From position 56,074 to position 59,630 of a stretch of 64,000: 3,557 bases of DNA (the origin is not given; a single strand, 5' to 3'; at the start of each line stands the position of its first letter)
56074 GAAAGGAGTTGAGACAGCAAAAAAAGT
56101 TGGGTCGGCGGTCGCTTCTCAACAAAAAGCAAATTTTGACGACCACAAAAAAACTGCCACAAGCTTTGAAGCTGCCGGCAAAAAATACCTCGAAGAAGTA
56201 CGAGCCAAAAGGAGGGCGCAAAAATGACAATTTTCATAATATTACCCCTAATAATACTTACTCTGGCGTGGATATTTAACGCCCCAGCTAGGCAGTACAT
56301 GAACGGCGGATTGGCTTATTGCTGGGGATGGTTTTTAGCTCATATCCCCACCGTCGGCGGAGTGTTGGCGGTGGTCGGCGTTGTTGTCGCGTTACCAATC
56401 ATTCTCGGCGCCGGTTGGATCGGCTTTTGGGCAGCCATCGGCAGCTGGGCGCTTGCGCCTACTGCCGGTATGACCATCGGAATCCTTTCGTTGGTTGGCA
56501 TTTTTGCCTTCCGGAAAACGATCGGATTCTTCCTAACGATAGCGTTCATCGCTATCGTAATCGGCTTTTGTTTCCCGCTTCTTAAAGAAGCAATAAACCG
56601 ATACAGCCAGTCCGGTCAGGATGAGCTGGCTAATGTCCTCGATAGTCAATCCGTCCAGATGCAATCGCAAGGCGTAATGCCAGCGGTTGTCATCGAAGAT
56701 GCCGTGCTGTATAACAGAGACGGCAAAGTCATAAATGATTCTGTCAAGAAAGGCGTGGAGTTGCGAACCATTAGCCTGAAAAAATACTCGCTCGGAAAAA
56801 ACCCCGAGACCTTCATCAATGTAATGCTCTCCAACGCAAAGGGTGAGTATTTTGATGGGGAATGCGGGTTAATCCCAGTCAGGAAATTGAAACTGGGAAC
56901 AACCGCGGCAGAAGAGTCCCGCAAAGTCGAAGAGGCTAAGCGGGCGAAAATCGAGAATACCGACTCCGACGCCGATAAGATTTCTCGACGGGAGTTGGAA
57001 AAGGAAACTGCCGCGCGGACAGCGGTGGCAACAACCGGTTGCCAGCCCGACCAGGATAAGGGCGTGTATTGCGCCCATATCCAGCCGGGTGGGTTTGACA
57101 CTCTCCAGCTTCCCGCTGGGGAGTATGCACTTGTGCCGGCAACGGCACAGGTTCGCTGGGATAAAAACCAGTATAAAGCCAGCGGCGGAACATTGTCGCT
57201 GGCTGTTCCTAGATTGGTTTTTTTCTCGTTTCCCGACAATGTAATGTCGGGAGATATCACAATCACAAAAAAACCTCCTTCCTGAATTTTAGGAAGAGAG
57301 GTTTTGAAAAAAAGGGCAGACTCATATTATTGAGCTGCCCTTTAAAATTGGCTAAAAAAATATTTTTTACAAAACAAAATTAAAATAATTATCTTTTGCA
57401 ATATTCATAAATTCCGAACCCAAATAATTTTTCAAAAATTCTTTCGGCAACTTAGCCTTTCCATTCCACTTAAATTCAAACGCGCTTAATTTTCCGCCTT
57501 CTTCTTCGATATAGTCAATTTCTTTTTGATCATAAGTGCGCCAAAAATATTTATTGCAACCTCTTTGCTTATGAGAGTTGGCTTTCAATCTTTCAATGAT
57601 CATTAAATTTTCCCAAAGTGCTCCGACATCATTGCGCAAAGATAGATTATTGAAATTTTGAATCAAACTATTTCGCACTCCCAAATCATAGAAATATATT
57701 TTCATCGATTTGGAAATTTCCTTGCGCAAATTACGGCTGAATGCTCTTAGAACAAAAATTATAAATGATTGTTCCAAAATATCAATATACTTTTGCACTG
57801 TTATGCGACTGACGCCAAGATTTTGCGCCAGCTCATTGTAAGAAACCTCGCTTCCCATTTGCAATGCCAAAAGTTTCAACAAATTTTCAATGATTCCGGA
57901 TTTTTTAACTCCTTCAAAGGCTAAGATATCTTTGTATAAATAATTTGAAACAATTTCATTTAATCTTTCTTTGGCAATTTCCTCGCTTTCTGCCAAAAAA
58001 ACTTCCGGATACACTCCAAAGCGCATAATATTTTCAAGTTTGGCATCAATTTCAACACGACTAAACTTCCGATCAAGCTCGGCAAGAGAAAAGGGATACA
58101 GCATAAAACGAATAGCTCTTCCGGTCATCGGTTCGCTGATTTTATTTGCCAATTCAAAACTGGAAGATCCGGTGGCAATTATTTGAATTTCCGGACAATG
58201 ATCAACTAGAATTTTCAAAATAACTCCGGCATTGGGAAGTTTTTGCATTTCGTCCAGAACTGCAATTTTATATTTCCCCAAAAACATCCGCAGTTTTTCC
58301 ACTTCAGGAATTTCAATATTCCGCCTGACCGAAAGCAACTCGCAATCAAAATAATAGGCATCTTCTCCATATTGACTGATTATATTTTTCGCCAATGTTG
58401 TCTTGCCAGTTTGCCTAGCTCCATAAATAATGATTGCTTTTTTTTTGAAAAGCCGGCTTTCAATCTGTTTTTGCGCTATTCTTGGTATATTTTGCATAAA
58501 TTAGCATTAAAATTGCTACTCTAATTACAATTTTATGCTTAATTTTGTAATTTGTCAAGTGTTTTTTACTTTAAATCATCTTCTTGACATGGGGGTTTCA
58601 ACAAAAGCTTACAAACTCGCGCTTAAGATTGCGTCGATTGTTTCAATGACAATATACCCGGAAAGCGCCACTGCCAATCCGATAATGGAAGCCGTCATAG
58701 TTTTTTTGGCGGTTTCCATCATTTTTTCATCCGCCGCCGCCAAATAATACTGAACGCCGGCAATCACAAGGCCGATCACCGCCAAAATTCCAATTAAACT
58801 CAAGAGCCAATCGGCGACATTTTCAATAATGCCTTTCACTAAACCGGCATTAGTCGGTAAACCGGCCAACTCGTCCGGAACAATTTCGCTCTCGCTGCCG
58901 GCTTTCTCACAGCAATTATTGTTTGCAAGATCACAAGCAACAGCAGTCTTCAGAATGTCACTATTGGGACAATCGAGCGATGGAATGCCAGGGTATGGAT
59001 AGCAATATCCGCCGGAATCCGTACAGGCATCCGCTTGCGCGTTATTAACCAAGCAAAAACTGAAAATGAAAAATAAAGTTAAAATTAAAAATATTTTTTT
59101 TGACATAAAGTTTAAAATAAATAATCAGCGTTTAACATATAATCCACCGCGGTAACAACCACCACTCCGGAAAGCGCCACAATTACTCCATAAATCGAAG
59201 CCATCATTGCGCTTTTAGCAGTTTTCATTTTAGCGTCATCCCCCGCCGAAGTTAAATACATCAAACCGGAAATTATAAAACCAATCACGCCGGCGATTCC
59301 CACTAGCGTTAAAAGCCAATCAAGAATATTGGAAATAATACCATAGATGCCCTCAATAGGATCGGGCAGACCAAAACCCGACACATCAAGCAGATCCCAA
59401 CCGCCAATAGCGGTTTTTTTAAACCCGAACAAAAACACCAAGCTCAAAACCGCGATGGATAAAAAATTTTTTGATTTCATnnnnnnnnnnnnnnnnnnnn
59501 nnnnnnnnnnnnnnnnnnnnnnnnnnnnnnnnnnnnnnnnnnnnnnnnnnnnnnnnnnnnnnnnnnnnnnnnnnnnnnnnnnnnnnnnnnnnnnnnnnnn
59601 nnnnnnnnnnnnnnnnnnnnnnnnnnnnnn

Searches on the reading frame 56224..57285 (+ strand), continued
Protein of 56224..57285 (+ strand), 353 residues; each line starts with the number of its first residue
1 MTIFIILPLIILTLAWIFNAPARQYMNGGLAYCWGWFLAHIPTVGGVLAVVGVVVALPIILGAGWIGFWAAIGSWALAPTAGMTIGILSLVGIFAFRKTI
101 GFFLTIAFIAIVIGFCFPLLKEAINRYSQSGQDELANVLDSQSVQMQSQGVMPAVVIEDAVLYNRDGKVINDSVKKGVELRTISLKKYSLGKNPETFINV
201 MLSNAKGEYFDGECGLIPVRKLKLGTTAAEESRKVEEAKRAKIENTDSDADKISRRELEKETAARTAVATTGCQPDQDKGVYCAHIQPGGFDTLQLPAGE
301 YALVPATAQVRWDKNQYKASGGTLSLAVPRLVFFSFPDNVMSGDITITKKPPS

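Call 97: fold_search(model_id=the predicted structure, library=viral)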
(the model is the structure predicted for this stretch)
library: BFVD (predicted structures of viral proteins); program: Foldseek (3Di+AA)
matches with E <= 10: 523; with E <= 0.001: 0
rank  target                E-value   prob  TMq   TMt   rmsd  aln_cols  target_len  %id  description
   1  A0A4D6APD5            7.2e-03  0.54  0.14  0.08  25.4       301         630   10  (no name in the UniProt tables at hand)
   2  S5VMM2                2.0e-02  0.85  0.16  0.29  14.1       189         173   12  Uncharacterized protein [Pseudomonas phage PaBG]
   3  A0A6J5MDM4            2.2e-02  1.00  0.17  0.48   7.9        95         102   12  Uncharacterized protein [uncultured Caudovirales phage]
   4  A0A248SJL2            2.2e-02  0.96  0.16  0.34   8.2       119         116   13  (no name in the UniProt tables at hand)
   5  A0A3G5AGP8            3.0e-02  1.00  0.17  0.46  11.5       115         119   10  Uncharacterized protein [Solumvirus sp.]
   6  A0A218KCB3            3.0e-02  0.97  0.16  0.13  11.0       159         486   14  SH3b domain-containing protein [Bacillus phage PBC2]
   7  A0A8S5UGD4            3.5e-02  0.97  0.17  0.21  10.4       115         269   15  Uncharacterized protein [Myoviridae sp. ctshb19]
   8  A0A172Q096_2          4.0e-02  0.11  0.09  0.03  28.0       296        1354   10  F5/8 type C domain-containing protein [Acinetobacter phage vB_AbaM_ME3]
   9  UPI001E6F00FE         4.2e-02  0.98  0.16  0.34   5.0        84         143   13  (no name look-up for this kind of identifier)
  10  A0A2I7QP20            4.7e-02  0.08  0.08  0.08  22.7       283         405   11  (no name in the UniProt tables at hand)
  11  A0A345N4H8            5.3e-02  0.85  0.15  0.30  17.2       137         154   14  (no name in the UniProt tables at hand)
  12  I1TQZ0                5.9e-02  0.94  0.16  0.19   8.7       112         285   15  (no name in the UniProt tables at hand)
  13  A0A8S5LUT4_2          6.3e-02  0.16  0.14  0.08  41.5       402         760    9  Tail protein [Siphoviridae sp. ctMsr1]
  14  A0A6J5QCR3            6.6e-02  0.99  0.17  0.45   4.8        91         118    8  Uncharacterized protein [uncultured Caudovirales phage]
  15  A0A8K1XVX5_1          6.6e-02  0.72  0.13  0.07  11.2       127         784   12  (no name in the UniProt tables at hand)
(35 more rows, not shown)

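Call 116: search_protein_families(library=pfam, alignment_id=A5, max_evalue=0.1)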
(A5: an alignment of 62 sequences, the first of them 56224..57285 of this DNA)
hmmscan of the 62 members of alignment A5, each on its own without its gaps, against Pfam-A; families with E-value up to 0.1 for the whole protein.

A. member 1, window:56224-57285:+ (353 aa): 0 families

B. families by the number of members that match (of 62 scanned): 35 families (the first 25 are shown)
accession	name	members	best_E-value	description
PF20176.3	DUF6541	2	0.003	Family of unknown function (DUF6541)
PF12920.12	TcdA_TcdB_pore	2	0.013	TcdA/TcdB pore forming domain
PF02665.19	Nitrate_red_gam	2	0.02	Nitrate reductase gamma subunit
PF07653.23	SH3_2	2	0.02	Variant SH3 domain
PF01483.27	P_proprotein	2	0.031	Proprotein convertase P-domain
PF09946.14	DUF2178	1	2.6e-05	Predicted membrane protein (DUF2178)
PF04893.22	Yip1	1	0.0057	Yip1 domain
PF10667.14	DUF2486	1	0.006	Protein of unknown function (DUF2486)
PF12805.13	FUSC-like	1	0.0066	FUSC-like inner membrane protein yccS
PF19832.4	DUF6313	1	0.008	Family of unknown function (DUF6313)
PF03390.20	2HCT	1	0.0092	2-hydroxycarboxylate transporter family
PF21820.2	DUF6886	1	0.0094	Family of unknown function (DUF6886)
PF02012.26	BNR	1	0.0095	BNR/Asp-box repeat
PF07331.16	TctB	1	0.01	Tripartite tricarboxylate transporter TctB family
PF04505.17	CD225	1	0.015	Interferon-induced transmembrane protein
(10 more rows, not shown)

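Call 123: list_cluster_members(proteins=[P0061, P0049, P0001, P0002, P0013])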
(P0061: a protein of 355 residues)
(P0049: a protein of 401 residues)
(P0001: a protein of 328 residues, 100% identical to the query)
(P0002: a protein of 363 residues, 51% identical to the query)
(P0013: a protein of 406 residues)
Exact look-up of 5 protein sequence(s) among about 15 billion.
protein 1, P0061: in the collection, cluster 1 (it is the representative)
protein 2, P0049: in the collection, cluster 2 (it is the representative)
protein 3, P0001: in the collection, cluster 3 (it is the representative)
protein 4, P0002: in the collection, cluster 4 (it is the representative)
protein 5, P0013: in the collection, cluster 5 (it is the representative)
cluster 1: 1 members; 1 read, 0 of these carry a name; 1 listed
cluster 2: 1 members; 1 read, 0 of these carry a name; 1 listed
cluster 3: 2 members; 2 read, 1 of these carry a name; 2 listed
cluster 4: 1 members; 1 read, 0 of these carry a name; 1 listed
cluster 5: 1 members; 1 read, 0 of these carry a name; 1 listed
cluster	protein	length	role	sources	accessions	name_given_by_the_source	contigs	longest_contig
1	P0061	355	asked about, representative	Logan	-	-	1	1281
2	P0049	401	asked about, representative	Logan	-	-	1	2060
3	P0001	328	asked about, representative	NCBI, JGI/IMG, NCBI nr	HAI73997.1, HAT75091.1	MAG TPA: hypothetical protein DCS28_03570 [Candidatus Moranbacteria bacterium] | hypothetical protein [Candidatus Moranbacteria bacterium]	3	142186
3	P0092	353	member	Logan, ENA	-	-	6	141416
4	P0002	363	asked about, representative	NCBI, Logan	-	-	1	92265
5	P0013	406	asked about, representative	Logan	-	-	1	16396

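Call 128: search_dna_similar(query=window:56224-57285:+, collection=plasmids, mode=protein, max_evalue=0.01)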
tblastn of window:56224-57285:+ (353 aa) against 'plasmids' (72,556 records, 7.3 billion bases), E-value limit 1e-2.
No match.

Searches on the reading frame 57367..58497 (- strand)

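Call 5: search_protein_families(library=pfam, proteins=[window:57367-58497:-], max_evalue=0.1)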
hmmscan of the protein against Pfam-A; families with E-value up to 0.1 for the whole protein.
window:57367-58497:- (376 aa): 21 families
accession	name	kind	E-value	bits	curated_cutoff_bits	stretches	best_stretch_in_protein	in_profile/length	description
PF13635.12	DUF4143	-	1.7e-40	138.8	28.1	1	189-345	2-160/160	Domain of unknown function (DUF4143)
PF13173.12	AAA_14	-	2.8e-27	95.7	27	1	19-141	2-128/129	AAA domain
PF08279.18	HTH_11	-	8.7e-08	32.4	25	1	205-246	4-44/55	HTH domain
PF13401.12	AAA_22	-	3.3e-05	24.6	27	1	18-54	4-43/130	AAA domain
PF13479.12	AAA_24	-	0.00028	21.2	27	1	19-77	2-56/195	AAA domain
PF00392.27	GntR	-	0.00077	19.5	27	1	203-247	9-54/64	Bacterial regulatory proteins, gntR family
PF20720.3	nSTAND3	-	0.00092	19.4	27.2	1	10-49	8-47/155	Novel STAND NTPase 3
PF13412.12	HTH_24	-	0.0016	18.4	21.9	1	216-243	16-43/48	Winged helix-turn-helix DNA-binding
PF00004.35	AAA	-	0.0036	18.2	21.2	1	22-87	1-69/131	ATPase family associated with various cellular activities (AAA)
PF01637.24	ATPase_2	-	0.0046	17.2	33.2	1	19-49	20-54/225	ATPase domain predominantly from Archaea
PF13384.12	HTH_23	-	0.0048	17.1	24.6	1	207-239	6-39/50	Homeodomain-like domain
PF13730.12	HTH_36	-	0.0088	16.3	25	1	219-243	27-51/55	Helix-turn-helix domain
PF08280.17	HTH_Mga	-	0.011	16.1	23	1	216-245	18-47/59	M protein trans-acting positive regulator (MGA) HTH domain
PF00910.28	RNA_helicase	-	0.022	15.7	21.5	0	22-44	1-23/105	RNA helicase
PF13191.12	AAA_16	-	0.048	14.6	32.6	0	20-50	25-56/167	AAA ATPase domain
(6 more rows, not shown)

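Call 6: search_protein_families(library=padloc, proteins=[window:57367-58497:-], max_evalue=0.1)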
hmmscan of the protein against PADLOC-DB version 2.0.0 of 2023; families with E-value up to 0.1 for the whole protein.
window:57367-58497:- (376 aa): 18 families
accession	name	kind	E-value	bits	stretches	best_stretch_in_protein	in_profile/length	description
PDLC04789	PDC-S01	-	1.7e-145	482.8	1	1-375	1-373/375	-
PDLC04790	PDC-S01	-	1.3e-58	196.7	1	1-346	8-369/422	-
PDLC04787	PDC-S01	-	1.4e-46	157.2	1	3-338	10-351/412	-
PDLC04791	PDC-S01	-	3.8e-33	112.7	1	6-350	4-357/395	-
PDLC04788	PDC-S01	-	9.9e-22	75.5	2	18-186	18-183/448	-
PDLC04786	PDC-S01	-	8.3e-19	65.6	2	18-140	19-152/439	-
PDLC04792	PDC-S01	-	6.4e-11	39.5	2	10-140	8-150/452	-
PDLC05079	PDC-S73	-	5.5e-05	20.2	1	13-50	185-222/752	-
PDLC04140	mad8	-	0.00021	18.9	1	12-187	20-143/314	mads_8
PDLC01434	CasR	-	0.00036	18.5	1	190-247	115-171/191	"CAS-I,CAS-II,CAS-III,CAS-IV,CAS-V,CAS-VI; associated_signaling"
PDLC01268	CasR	-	0.00098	17.1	1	173-247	103-167/179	"CAS-I,CAS-II,CAS-III,CAS-IV,CAS-V,CAS-VI; associated_signaling"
PDLC01457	WYL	-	0.0059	14.2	1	210-246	11-47/229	"CAS-I,CAS-II,CAS-III,CAS-IV,CAS-V,CAS-VI; associated_signaling"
PDLC01044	Csa3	-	0.0079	14.1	1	194-244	126-176/194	Type I-A associated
PDLC04133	mad1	-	0.012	13.9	1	213-240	1-28/60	mads_1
PDLC02196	IetA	-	0.013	13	0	16-42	119-145/374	-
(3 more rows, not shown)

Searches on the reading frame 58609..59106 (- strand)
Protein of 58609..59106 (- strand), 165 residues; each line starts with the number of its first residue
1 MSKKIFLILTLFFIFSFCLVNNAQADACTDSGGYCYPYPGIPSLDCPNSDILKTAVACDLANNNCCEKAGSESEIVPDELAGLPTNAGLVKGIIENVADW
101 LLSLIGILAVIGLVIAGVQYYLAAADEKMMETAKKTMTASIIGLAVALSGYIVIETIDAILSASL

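Call 5: search_protein_families(library=pfam, proteins=[window:58609-59106:-], max_evalue=0.1)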
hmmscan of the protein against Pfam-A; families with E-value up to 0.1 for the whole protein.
window:58609-59106:- (165 aa): 5 families
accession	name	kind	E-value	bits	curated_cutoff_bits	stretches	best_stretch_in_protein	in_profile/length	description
PF18895.5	T4SS_pilin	-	2.7e-10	40.6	26.6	1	90-149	5-63/71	Type IV secretion system pilin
PF04956.18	TrbC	-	0.0025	18.4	27.9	1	89-150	36-91/98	TrbC/VIRB2 pilin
PF02322.20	Cyt_bd_oxida_II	-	0.021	14.6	35.6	1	81-153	137-207/302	Cytochrome bd terminal oxidase subunit II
PF19607.4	DUF6112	-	0.051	13.8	25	1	93-147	15-68/88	Family of unknown function (DUF6112)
PF13800.11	Sigma_reg_N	-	0.063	14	26.3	0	101-139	17-56/91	Sigma factor regulator N-terminal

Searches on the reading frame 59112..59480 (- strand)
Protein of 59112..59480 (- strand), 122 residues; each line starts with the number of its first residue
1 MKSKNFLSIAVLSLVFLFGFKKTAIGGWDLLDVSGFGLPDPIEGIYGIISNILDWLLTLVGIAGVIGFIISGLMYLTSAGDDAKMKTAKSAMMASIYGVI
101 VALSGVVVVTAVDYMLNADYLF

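Call 5: search_protein_families(library=pfam, proteins=[window:59112-59480:-], max_evalue=0.1)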
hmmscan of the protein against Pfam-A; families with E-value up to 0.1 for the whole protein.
window:59112-59480:- (122 aa): 5 families
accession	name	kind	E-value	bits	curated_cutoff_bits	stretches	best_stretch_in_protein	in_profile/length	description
PF18895.5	T4SS_pilin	-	5.4e-09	36.4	26.6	1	44-111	4-70/71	Type IV secretion system pilin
PF02322.20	Cyt_bd_oxida_II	-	0.00081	19.3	35.6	1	40-110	143-209/302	Cytochrome bd terminal oxidase subunit II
PF23600.1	DUF7139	-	0.019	15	30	1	57-113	26-82/150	Domain of unknown function (DUF7139)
PF19733.4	DUF6223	-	0.029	15.1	27.4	1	60-112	9-60/98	Family of unknown function (DUF6223)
PF19607.4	DUF6112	-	0.043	14.1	25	1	48-107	15-76/88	Family of unknown function (DUF6112)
